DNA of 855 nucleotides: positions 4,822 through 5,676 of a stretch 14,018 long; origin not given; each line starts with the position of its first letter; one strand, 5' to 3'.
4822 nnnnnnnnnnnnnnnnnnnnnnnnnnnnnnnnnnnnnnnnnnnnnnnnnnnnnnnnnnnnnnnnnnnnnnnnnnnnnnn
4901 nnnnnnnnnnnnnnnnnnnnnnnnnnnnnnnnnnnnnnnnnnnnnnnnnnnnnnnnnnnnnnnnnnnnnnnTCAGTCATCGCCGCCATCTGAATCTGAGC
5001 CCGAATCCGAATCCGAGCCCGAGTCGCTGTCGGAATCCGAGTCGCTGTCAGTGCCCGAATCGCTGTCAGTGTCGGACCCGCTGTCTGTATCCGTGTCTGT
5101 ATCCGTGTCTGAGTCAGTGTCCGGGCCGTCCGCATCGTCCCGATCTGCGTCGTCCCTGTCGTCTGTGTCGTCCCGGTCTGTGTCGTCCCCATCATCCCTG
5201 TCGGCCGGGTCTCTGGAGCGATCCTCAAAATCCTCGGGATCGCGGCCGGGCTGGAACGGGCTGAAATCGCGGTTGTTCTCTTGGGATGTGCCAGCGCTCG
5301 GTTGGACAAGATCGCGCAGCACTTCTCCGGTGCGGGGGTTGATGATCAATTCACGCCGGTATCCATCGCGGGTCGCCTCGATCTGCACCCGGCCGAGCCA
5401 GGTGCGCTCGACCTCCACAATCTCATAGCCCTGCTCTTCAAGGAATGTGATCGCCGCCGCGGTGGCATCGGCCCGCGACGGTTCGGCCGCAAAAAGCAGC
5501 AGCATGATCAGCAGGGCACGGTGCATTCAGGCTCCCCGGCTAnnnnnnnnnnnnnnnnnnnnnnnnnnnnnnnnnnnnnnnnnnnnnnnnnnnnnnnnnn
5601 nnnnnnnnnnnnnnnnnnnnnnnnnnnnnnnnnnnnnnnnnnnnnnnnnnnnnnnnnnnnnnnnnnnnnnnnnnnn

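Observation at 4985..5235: In-frame microsatellite-like tandem repeats encode the acidic tail of the PepSY-like protein; potential length-variable region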

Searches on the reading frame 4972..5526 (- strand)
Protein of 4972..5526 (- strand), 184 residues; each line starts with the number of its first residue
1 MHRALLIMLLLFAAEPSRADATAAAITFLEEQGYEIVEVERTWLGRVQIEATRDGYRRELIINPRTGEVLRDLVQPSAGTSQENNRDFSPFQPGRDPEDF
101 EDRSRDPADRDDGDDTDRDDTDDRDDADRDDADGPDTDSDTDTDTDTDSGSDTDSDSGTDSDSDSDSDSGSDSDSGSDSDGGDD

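Call 4: search_protein_families(library=pfam, proteins=[window:4972-5526:-], max_evalue=0.1)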
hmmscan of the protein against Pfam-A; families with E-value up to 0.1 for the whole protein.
window:4972-5526:- (184 aa): 1 family
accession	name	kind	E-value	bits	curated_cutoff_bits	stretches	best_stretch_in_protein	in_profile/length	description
PF13670.12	PepSY_2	-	0.0017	18.7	24.3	1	16-71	25-81/83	Peptidase propeptide and YPEB domain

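Call 8: find_encoding_contigs(protein=window:4972-5526:-, flank=6000, max_places=10)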
Protein window:4972-5526:- (184 aa): 1 contig read that carries it; 1 place shown.
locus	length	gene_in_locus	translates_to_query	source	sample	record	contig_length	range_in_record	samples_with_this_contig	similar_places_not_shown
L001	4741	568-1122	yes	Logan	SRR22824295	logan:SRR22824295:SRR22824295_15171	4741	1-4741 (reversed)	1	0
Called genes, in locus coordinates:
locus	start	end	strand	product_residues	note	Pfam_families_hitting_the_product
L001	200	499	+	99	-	-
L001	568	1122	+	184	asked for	-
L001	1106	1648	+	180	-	PF00196:GerE (weak)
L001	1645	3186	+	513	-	PF00884:Sulfatase, PF01663:Phosphodiest (weak), PF16347:SGSH_C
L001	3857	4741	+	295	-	?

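Call 13: find_related_loci(query=A1, collection=genome_contigs, flank=4000)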
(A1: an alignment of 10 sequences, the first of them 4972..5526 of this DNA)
Query A1 (184 aa) in genome_contigs; peptide patterns used: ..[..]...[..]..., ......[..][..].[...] (x = any residue, [..] = any of these).
299 stretches matched a pattern; 275 encode a relative of the query (tblastn E <= 1e-3); the best 80 are kept; 80 distinct loci.
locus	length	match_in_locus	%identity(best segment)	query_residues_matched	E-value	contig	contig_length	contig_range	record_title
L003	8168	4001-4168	64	20-75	2e-19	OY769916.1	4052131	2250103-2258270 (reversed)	MAG: Paracoccaceae bacterium isolate 0eec8381-062d-48a1-8b5c-e49145247478 genome assembly, chromosome: 1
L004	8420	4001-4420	34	1-143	1e-17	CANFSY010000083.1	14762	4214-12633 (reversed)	MAG: Rhodobacteraceae bacterium isolate Jr-16oct17-247 genome assembly, contig: Jr-16oct17-C7689, whole genome shotgun s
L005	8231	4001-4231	42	6-82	2e-16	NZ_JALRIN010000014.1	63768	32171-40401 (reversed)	MAG: Cypionkella sp. isolate QJ.12 NODE_14_length_63768_cov_6.900237, whole genome shotgun sequence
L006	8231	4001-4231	48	1-73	2e-16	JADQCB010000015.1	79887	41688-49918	MAG: Actibacterium sp. isolate Soudan_12_2 NODE_171_length_79887_cov_319.548953, whole genome shotgun sequence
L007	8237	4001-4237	46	5-82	3e-16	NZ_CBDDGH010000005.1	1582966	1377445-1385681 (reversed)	MAG: Shimia sp. isolate 55def827-5203-438c-bc92-c19a9597a467 contig_5, whole genome shotgun sequence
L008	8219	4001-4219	49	6-73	8e-16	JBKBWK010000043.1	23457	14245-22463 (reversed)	MAG: Paracoccaceae bacterium isolate 21H_023.bin.59 NODE_44_length_23457_cov_20.089991, whole genome shotgun sequence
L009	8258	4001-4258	41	1-79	9e-16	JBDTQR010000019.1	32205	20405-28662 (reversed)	MAG: bacterium isolate cluster3_bin.227 NODE_4026_length_32205_cov_6.968274, whole genome shotgun sequence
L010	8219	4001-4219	52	14-85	8e-16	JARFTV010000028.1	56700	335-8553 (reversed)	MAG: Alphaproteobacteria bacterium isolate QDN-W04B-4228_sbin_19 NODE_451_length_56700_cov_6.734981, whole genome shotgu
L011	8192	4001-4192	53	10-73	8e-16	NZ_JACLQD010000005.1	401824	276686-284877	Paragemmobacter straminiformis strain CAM-8 contig005_Gemmobacter, whole genome shotgun sequence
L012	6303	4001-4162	54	20-73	8e-16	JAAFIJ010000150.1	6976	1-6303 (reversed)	MAG: Rhodobacterales bacterium isolate bin42.metabat.b1b2b5.055 WN_Rhodobacterales_3_scaffold_150, whole genome shotgun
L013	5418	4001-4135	67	29-73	1e-15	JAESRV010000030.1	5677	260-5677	MAG: Amylibacter sp. isolate NORP268 Contig_source1382A_20814, whole genome shotgun sequence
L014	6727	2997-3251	45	1-82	1e-15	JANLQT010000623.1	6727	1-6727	MAG: Rhodobacterales bacterium isolate OTE_38_metabat_14 OTE_38_k141_2973123, whole genome shotgun sequence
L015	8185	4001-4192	52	5-73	9e-16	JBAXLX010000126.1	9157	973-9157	MAG: Pseudomonadota bacterium isolate ELA438 MAG438_126, whole genome shotgun sequence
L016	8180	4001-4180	50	29-90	2e-15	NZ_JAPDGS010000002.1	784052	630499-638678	Rhodobacter sp. KR11 NODE_2_length_784052_cov_1388.336073, whole genome shotgun sequence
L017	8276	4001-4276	40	1-90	2e-15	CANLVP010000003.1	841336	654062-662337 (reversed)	uncultured Rhodobacteraceae bacterium isolate 2-647-J.fasta genome assembly, contig: NODE_3, whole genome shotgun sequen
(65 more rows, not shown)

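Call 14: find_related_loci(query=A1, collection=metagenome_contigs, flank=4000)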
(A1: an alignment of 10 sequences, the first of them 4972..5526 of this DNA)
Query A1 (184 aa) in metagenome_contigs; peptide patterns used: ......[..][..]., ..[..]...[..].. (x = any residue, [..] = any of these).
361 stretches matched a pattern; 236 encode a relative of the query (tblastn E <= 1e-3); the best 80 are kept; 80 distinct loci.
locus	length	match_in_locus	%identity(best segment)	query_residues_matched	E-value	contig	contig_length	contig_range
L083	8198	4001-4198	50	11-73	4e-17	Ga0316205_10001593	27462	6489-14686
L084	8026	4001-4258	43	4-94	5e-17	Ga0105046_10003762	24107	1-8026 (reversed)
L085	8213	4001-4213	51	4-73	6e-17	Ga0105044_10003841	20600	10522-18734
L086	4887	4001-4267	44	1-79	2e-16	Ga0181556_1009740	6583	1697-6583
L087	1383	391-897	33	2-176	1e-16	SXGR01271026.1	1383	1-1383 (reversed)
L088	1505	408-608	45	24-90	2e-16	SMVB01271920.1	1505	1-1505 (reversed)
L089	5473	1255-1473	52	14-85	4e-16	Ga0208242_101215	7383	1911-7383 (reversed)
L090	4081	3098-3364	44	1-79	5e-16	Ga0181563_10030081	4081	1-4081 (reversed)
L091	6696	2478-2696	52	14-85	6e-16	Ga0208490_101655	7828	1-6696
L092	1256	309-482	53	25-82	6e-16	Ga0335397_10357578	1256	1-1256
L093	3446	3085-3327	49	1-73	6e-16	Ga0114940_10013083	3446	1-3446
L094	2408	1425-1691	44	1-79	9e-16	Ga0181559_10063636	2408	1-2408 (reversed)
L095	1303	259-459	45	24-90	9e-16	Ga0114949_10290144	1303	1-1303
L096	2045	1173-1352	48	21-73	1e-15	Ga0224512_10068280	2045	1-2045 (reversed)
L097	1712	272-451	48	21-73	1e-15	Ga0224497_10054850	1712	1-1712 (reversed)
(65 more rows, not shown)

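Call 27: search_protein_families(library=ncbifam, proteins=[window:4972-5526:-], max_evalue=0.1)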
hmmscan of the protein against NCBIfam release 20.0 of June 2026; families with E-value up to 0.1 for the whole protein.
window:4972-5526:- (184 aa): 3 families
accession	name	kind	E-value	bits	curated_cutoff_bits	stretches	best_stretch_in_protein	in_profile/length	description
NF033845.1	MSCRAMM_ClfB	exception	0.00011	20.3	999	1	101-180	572-747/871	MSCRAMM family adhesin clumping factor ClfB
NF000535.3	MSCRAMM_SdrC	exception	0.0023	16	1700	1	109-180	751-833/963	MSCRAMM family adhesin SdrC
NF012181.0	MSCRAMM_SdrD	exception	0.0036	14.7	2500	1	109-180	1159-1229/1379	MSCRAMM family adhesin SdrD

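Call 33: predict_structure(alignment_id=A1)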
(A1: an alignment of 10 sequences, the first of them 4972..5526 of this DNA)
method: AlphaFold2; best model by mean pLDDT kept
length: 184 residues; sequences in the alignment: 10
mean_pLDDT: 64.8   pTM: 0.36
mean pLDDT of the five models: 64.8, 64.7, 64.4, 63.4, 62.3
residues with pLDDT >= 90: 50; 70-90: 8; 50-70: 80; < 50: 46
segments of 3 or more residues with pLDDT < 50: 1-3, 8-16, 81-86, 92-96, 144-146, 150-152, 156-158
pLDDT, mean of each block of 10 residues (from residue 1): 47 51 92 95 94 94 92 82 49 49 49 51 55 57 51 50 55 57 57
secondary structure, 60 per line:
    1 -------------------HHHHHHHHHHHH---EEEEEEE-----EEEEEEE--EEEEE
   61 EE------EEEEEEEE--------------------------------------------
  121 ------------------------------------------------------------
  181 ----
elements in order: H20-31 E35-41 E47-53 E56-62 E69-76

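Call 35: fold_search(model_id=the predicted structure, library=pdb)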
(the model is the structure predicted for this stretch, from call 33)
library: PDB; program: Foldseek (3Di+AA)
matches with E <= 10: 705; with E <= 0.001: 0
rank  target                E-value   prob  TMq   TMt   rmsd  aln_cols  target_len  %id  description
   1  4exr                  3.8e-02  1.00  0.27  0.32   2.9        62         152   22  Crystal structure of a putative lipoprotein (CD1622) from Clostridium difficile 630 at 1.85 A resolution (released 2012-06-27)
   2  6y2p_A                3.8e-02  0.97  0.22  0.13   5.3        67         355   16  Escherichia coli RnlA-RnlB Toxin-Antitoxin System. (released 2021-04-14)
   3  2iy2_A                7.0e-02  0.99  0.23  0.53   3.0        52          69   15  Crystal structure of the N-terminal dimer domain of E.coli DsbG (released 2007-07-17)
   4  6y2q_A                1.1e-01  0.85  0.22  0.13   5.8        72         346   19  Escherichia coli RnlA endoribonuclease (released 2021-05-12)
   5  8vl3_MODEL_1_A        1.2e-01  1.00  0.24  0.42   2.0        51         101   24  Solution NMR structure of de novo designed protein F3 parent (released 2024-08-07)
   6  7ui9_a                1.5e-01  0.98  0.28  0.15   5.6        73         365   11  Core Mediator-PICearly (Copy A) (released 2023-02-15)
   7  5g1l_A                1.6e-01  0.98  0.23  0.19   3.1        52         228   15  A double mutant of DsbG engineered for denitrosylation (released 2016-05-25)
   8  2h0i_A                1.6e-01  0.98  0.23  0.18   3.1        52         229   15  Crystal Structure of DsbG V216M mutant (released 2007-04-24)
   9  6y2s_A                1.6e-01  0.96  0.25  0.14   4.9        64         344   17  Escherichia coli R318A RnlA endoribonuclease (single alanine mutant of RnlA) (released 2021-03-31)
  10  2iy2_B                1.7e-01  0.97  0.21  0.50   3.3        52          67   15  Crystal structure of the N-terminal dimer domain of E.coli DsbG (released 2007-07-17)
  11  6y2r_B                2.0e-01  0.80  0.21  0.12   5.5        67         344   19  Escherichia coli R255A RnlA endoribonuclease (single alanine mutant of RnlA) (released 2021-05-12)
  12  5g1k_A                2.1e-01  0.97  0.23  0.19   3.1        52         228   15  A triple mutant of DsbG engineered for denitrosylation (released 2016-05-25)
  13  2h0g_A                2.1e-01  0.97  0.23  0.18   3.1        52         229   15  Crystal Structure of DsbG T200M mutant (released 2007-04-24)
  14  7qqj_A                2.1e-01  0.97  0.19  0.08   2.4        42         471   14  Sucrose phosphorylase from Jeotgalibaca ciconiae (released 2023-01-18)
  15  8ceo_p                2.1e-01  0.94  0.27  0.22   6.1        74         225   11  Yeast RNA polymerase II transcription pre-initiation complex with core Mediator and the +1 nucleosome (released 2023-03-08)
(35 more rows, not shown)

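Call 39: search_protein_families(library=pfam, alignment_id=A3, max_evalue=0.01)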
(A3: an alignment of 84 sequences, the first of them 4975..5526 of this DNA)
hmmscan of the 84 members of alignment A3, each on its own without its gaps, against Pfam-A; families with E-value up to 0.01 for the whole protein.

A. member 1, window:4975-5526:- (184 aa): 1 family
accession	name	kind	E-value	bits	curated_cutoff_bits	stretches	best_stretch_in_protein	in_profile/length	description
PF13670.12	PepSY_2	-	0.0017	18.7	24.3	1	16-71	25-81/83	Peptidase propeptide and YPEB domain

B. families by the number of members that match (of 84 scanned): 8 families
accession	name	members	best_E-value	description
PF13670.12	PepSY_2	18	6.7e-05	Peptidase propeptide and YPEB domain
PF09849.14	DUF2076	4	5.7e-06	Uncharacterized protein conserved in bacteria (DUF2076)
PF03413.25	PepSY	3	0.0032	Peptidase propeptide and YPEB domain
PF01391.23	Collagen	1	9.4e-10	Collagen triple helix repeat (20 copies)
PF10399.14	UCR_Fe-S_N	1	0.00071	Ubiquitinol-cytochrome C reductase Fe-S subunit TAT signal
PF10518.14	TAT_signal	1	0.0031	TAT (twin-arginine translocation) pathway signal sequence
PF04147.17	Nop14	1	0.0051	Nop14-like family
PF09184.16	PPP4R2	1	0.0058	PPP4R2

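Call 40: search_solved_structures(query=A3, max_evalue=1, show_alignments=1)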
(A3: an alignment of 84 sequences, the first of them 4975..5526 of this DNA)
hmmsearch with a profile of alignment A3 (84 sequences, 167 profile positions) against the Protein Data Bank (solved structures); distinct sequences matched with E-value up to 1: 3.
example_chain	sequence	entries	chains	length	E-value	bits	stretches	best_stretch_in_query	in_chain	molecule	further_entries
4fp9_B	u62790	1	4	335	0.07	16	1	99-158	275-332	mTERF domain-containing protein 2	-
7o9k_A2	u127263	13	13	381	0.17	14.7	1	99-158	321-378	Transcription termination factor 4, mitochondrial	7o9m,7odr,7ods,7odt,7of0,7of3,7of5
3hhh_A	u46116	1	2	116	0.33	13.8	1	7-52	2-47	Transcriptional regulator, PadR family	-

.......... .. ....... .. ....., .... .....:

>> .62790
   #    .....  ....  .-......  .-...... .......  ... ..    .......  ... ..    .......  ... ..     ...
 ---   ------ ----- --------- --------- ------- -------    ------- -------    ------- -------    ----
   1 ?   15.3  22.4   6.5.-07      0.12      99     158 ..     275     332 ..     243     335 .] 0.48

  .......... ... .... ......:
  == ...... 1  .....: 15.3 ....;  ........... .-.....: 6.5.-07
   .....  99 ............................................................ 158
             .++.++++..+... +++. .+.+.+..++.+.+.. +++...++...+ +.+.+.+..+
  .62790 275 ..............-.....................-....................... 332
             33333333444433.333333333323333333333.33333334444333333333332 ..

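Call 58: list_cluster_members(proteins=[window:4975-5526:-, window:5598-5894:-, P0001, window:4449-4988:-])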
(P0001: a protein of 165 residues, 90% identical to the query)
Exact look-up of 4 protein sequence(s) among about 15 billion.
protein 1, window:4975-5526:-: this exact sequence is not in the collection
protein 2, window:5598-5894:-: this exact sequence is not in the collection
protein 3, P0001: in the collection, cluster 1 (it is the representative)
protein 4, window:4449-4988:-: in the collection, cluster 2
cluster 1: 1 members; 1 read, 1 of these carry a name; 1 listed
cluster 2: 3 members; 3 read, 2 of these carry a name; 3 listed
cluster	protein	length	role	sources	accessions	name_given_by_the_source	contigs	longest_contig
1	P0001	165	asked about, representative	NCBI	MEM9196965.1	MAG: hypothetical protein AAGD12_03840 [Pseudomonadota bacterium]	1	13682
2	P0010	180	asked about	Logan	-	-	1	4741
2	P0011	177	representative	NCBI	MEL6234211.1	MAG: LuxR C-terminal-related transcriptional regulator [Pseudomonadota bacterium]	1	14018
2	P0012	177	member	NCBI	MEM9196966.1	MAG: LuxR C-terminal-related transcriptional regulator [Pseudomonadota bacterium]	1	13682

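Call 61: list_cluster_members(proteins=[window:4975-5505:-, window:5051-5425:+, window:5571-6041:+, window:5543-5821:-, window:4479-5261:+, window:4449-5309:-, window:5281-5595:+, window:5447-5794:+])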
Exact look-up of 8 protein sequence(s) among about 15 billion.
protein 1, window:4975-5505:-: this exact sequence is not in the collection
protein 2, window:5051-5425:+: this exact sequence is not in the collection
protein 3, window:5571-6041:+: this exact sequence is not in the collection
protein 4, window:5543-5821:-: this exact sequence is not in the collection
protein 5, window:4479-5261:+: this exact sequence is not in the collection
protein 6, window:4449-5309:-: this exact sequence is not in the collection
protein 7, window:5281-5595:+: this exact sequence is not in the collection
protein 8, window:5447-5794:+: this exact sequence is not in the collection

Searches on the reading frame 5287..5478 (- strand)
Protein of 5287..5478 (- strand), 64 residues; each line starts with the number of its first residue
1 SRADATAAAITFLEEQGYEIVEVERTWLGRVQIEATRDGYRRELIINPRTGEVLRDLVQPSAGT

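Call 67: search_protein_representatives(protein=window:5287-5478:-)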
Query: 64 residues. Proteins with E-value up to 0.001 (for the whole library): 1298; up to 1e-10: 37; up to 1e-30: 0. The best 150 are listed.
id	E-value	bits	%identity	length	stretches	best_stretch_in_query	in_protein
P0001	4.3e-30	117.8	95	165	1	1-64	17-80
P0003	6.7e-18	79.5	70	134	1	5-60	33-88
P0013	2.6e-15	71.4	64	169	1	6-60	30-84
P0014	3.5e-15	71.0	36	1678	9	3-42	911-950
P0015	2.8e-14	68.2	57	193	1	7-60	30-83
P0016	8.4e-13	63.5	54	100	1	3-61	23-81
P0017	8.6e-13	63.5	44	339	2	13-58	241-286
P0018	9.2e-13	63.4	57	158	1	3-62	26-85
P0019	4.9e-12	61.1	58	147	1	4-63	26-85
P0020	5.7e-12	60.9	56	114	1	3-59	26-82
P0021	7.5e-12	60.6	60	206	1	10-61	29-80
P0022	7.8e-12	60.5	56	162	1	3-61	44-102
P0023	8.9e-12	60.3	60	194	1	9-60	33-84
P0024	1.1e-11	60.0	58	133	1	4-63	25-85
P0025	1.5e-11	59.6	60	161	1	12-58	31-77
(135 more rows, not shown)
